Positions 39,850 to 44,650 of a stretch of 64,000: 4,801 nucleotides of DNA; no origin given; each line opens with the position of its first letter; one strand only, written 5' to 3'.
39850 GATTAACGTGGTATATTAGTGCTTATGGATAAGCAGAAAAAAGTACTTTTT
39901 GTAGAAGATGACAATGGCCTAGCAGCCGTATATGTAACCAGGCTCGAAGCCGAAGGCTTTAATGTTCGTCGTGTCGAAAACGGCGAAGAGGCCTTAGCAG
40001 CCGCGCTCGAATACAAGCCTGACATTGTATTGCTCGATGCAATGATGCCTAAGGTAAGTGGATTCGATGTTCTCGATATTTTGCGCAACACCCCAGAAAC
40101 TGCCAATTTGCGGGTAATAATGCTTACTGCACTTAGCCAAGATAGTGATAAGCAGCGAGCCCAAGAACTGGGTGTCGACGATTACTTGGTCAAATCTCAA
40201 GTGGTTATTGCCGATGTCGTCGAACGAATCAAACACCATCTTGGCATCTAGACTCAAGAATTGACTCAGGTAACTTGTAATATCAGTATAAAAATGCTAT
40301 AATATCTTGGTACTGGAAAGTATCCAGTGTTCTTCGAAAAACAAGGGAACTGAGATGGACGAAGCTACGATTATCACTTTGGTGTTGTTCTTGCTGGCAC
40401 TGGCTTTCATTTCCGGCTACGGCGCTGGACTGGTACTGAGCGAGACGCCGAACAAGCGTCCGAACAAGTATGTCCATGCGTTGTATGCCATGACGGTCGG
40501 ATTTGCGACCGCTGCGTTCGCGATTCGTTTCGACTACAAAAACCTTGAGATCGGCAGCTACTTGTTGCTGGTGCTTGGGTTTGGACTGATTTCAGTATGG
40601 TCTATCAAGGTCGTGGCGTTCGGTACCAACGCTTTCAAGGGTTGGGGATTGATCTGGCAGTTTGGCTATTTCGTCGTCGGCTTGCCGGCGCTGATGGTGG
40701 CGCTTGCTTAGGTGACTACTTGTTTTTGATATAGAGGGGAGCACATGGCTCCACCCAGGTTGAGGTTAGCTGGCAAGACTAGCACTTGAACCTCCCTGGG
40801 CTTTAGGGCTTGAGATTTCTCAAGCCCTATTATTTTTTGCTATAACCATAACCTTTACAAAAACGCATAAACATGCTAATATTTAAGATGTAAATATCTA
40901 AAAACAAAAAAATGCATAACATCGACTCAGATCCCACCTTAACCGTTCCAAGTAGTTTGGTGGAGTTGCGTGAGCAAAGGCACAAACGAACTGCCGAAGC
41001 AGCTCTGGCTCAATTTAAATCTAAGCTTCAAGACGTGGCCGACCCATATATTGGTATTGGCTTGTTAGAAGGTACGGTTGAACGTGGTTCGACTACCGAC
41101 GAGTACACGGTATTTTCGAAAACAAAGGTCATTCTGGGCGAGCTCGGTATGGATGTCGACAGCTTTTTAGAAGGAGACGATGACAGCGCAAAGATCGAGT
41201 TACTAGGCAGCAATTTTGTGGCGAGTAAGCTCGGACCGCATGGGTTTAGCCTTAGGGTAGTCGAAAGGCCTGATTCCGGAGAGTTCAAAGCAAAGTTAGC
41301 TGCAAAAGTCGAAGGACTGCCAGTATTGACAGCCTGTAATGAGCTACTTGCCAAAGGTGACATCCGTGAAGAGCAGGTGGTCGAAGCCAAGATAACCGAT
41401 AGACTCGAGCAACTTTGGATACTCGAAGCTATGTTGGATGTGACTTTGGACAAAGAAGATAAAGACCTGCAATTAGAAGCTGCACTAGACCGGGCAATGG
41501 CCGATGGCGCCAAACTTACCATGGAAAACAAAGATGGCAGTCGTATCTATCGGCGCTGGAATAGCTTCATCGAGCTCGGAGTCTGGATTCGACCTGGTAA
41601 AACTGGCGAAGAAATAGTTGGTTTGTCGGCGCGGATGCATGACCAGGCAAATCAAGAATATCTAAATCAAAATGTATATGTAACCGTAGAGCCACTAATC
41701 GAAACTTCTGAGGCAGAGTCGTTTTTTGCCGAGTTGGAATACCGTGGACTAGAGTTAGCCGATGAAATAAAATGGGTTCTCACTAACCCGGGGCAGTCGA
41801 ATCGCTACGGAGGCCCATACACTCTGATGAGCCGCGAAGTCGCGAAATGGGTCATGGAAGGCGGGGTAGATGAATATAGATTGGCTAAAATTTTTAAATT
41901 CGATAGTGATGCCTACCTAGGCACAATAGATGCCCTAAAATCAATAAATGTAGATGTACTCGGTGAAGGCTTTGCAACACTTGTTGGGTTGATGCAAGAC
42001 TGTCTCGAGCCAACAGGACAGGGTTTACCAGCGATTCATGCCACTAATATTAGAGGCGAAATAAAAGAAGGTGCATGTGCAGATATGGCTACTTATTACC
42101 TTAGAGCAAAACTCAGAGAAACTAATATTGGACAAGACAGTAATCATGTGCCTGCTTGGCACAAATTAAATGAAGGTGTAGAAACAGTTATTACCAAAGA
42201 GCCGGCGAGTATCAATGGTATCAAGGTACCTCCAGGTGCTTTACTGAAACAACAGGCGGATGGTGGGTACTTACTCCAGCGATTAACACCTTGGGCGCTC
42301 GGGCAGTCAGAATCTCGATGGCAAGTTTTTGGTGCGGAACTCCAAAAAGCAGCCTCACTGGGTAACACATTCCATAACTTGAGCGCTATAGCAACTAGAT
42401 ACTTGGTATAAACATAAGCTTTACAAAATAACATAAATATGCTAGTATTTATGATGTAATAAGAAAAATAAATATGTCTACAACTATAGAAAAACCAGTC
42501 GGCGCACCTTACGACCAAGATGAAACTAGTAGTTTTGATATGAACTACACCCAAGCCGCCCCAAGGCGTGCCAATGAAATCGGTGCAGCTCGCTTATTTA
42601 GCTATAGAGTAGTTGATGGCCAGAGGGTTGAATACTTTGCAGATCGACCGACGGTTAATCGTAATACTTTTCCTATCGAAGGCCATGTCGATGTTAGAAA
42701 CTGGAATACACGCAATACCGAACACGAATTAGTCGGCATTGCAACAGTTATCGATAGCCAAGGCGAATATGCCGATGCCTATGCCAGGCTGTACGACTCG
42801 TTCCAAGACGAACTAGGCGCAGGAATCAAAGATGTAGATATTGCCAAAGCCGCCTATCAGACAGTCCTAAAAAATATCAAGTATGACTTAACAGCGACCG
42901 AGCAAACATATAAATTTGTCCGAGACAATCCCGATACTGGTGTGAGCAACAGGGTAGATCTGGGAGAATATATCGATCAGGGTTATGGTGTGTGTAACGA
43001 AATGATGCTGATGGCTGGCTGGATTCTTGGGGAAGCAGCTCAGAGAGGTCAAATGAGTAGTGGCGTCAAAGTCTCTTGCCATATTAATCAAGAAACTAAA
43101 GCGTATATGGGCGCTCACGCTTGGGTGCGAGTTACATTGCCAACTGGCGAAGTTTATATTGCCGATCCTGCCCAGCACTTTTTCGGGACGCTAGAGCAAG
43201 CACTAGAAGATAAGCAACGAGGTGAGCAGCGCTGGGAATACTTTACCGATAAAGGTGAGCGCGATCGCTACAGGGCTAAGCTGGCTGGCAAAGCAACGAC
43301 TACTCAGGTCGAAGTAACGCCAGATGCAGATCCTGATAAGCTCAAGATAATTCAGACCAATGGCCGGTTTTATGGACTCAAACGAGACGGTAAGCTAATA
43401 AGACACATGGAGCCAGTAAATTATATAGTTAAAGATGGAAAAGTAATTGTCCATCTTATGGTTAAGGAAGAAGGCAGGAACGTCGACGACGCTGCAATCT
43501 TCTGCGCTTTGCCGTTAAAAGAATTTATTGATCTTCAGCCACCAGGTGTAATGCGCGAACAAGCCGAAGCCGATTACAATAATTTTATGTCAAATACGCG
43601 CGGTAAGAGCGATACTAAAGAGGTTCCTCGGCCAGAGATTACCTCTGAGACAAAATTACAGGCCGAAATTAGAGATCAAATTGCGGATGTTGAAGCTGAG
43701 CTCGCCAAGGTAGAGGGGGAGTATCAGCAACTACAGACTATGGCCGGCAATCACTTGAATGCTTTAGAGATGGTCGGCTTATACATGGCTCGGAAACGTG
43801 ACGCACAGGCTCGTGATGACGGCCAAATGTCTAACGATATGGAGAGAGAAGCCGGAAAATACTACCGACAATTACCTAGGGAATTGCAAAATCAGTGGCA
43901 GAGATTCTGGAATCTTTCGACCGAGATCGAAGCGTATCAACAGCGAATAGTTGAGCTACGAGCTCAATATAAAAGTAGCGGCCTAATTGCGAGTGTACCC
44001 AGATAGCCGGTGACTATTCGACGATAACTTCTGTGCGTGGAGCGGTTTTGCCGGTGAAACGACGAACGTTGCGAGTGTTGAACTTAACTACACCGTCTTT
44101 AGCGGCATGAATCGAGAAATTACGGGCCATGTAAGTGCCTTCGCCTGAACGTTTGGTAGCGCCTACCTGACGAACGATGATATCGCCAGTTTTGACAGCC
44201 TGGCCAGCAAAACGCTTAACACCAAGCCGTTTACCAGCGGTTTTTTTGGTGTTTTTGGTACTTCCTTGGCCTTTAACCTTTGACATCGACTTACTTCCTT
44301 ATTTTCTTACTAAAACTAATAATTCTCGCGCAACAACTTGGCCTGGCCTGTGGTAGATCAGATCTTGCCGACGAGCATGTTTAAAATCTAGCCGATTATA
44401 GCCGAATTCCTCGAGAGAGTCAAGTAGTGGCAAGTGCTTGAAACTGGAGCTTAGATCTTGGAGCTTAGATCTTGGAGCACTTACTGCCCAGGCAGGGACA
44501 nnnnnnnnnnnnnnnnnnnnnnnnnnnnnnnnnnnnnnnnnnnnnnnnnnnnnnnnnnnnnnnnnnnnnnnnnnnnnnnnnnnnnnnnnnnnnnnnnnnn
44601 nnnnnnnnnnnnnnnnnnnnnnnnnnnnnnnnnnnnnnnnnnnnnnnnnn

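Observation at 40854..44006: Two large orphan genes driven by a duplicated promoter module; the second has a transglutaminase-like Cys-His-Asp core plus a coiled-coil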

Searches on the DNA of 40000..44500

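Call 40: search_rna_families(source=window, start=40000, end=44500, threshold=evalue, max_evalue=1, show_alignments=2)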
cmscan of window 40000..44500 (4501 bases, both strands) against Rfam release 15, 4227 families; matches with E-value up to 1: 0.
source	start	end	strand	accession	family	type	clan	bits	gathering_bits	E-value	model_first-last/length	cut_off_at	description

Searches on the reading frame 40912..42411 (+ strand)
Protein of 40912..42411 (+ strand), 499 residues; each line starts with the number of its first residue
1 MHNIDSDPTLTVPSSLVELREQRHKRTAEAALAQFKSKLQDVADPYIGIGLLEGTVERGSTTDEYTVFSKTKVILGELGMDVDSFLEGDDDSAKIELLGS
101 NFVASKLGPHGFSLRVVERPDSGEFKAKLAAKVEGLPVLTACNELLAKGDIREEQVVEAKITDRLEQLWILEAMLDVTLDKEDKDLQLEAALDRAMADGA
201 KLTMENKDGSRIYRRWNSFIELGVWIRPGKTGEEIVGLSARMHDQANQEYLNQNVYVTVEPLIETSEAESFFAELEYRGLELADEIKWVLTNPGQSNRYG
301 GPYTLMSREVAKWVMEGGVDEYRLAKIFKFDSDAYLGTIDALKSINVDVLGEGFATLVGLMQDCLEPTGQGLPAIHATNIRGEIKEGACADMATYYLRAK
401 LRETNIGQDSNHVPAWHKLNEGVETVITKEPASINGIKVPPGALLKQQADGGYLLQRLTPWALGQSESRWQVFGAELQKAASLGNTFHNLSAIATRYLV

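Call 5: search_protein_families(library=pfam, proteins=[window:40912-42411:+], max_evalue=1)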
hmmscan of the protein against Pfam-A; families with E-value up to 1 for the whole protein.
window:40912-42411:+ (499 aa): 1 family
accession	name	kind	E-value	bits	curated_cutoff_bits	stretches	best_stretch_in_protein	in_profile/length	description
PF21899.1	Tal_Pri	-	0.28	11.8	27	1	362-370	23-31/32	Tarsal-less (Tal)/polished rice (Pri) peptide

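Call 13: search_protein_families(library=ncbifam, proteins=[window:40912-42408:+], max_evalue=1)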
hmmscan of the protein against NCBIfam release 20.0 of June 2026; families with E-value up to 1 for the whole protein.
window:40912-42408:+ (499 aa): 0 families

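Call 17: find_homologous_proteins(query=window:40912-42408:+)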
Query window:40912-42408:+ (499 aa): 1 proteins with E <= 0.001 among 8000 candidates.
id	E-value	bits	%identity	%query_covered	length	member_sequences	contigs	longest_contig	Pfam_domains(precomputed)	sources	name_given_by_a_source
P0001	0.0e+0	1118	100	100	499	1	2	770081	-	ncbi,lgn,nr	ncbi:hypothetical protein KC878_02470 [Candidatus Saccharibacteria bacterium]|nr:hypothetical protei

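Call 19: find_encoding_contigs(protein=P0001, flank=10000, max_places=4)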
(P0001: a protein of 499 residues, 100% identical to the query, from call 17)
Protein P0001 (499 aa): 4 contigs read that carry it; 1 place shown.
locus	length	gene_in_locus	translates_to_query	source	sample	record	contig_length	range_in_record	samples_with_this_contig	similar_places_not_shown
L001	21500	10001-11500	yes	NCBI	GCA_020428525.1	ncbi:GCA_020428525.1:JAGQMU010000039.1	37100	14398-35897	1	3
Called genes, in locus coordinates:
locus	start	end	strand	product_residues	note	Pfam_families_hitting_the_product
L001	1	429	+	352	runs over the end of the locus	-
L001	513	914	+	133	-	PF11969:DcpS_C, PF01230:HIT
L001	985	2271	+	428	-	PF00675:Peptidase_M16, PF05193:Peptidase_M16_C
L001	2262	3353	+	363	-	PF03462:PCRF, PF00472:RF-1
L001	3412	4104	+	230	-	PF03193:RsgA_GTPase (weak), PF02463:SMC_N (faint), PF00005:ABC_tran, PF13401:AAA_22 (faint), PF13304:AAA_21 (faint)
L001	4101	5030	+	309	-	PF18075:FtsX_ECD, PF02687:FtsX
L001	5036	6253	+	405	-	PF00595:PDZ (weak), PF13180:PDZ_2 (weak), PF17820:PDZ_6 (weak), PF03572:Peptidase_S41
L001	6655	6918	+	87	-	-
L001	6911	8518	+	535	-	PF06418:CTP_synth_N, PF00117:GATase, PF07722:Peptidase_C26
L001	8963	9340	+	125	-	PF00072:Response_reg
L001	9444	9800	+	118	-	-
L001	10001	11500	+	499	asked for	-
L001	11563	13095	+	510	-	-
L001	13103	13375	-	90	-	PF01016:Ribosomal_L27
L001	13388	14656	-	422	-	PF01170:UPF0020 (weak)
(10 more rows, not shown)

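Call 57: search_protein_families(library=phrogs, proteins=[window:40912-42408:+], max_evalue=0.1)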
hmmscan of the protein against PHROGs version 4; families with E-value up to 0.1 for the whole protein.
window:40912-42408:+ (499 aa): 0 families

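Call 58: search_protein_families(library=padloc, proteins=[window:40912-42408:+], max_evalue=0.1)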
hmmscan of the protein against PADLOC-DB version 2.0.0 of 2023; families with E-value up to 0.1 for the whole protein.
window:40912-42408:+ (499 aa): 0 families

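Call 79: search_dna_similar(query=window:40912-42408:+, collection=phages, mode=protein, max_evalue=0.01, max_rows=10)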
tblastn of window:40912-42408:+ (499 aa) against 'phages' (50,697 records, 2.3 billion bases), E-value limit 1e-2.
No match.

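Call 80: find_related_loci(query=window:40912-42408:+, collection=viral_contigs, flank=3000)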
Query window:40912-42408:+ (499 aa) in viral_contigs; peptide patterns used: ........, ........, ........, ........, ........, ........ (x = any residue, [..] = any of these).
8 stretches matched a pattern, but none encodes a relative of the query by tblastn (E <= 1e-3).

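Call 104: search_solved_structures(query=A9, max_evalue=1)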
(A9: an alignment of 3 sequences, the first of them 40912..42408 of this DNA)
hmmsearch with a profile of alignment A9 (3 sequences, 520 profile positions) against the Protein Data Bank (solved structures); distinct sequences matched with E-value up to 1: 0.
